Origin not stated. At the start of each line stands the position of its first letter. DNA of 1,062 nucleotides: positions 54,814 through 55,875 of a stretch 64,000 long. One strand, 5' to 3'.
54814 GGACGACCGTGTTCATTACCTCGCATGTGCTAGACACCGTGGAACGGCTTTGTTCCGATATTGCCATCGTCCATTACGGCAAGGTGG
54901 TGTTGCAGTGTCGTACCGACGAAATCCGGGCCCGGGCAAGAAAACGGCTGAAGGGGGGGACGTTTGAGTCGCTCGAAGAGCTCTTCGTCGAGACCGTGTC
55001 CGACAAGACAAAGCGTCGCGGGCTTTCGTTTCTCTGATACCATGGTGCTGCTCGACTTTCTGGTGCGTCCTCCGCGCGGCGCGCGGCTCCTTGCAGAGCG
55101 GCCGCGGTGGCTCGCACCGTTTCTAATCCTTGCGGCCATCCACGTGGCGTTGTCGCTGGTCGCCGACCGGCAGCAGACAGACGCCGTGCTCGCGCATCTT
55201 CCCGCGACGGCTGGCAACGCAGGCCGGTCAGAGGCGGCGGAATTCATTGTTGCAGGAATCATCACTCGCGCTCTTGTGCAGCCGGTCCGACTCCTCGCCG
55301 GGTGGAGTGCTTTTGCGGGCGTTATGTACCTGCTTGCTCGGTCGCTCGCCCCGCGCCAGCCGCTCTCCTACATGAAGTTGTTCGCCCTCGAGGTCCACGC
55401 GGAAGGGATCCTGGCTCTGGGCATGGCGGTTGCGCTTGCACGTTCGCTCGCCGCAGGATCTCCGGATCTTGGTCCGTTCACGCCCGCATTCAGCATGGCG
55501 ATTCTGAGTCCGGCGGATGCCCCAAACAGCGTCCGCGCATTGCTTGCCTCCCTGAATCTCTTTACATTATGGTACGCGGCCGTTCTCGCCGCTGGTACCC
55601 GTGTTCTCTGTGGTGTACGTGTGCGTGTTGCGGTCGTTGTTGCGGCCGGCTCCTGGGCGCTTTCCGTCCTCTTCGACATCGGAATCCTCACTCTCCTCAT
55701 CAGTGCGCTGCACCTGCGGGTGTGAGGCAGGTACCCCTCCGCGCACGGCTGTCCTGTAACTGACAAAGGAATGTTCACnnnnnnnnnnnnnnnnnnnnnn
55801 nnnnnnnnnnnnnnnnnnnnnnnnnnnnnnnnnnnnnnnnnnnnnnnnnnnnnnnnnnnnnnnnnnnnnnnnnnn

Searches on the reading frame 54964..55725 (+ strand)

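Call 104: search_protein_families(library=pfam, proteins=[window:54964-55725:+], max_evalue=0.00001)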
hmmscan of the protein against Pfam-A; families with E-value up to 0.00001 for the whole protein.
window:54964-55725:+ (253 aa): 1 family
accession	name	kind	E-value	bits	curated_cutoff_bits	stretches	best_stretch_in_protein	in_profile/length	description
PF04893.22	Yip1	-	6.4e-06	26.6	28.6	1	32-237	3-168/173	Yip1 domain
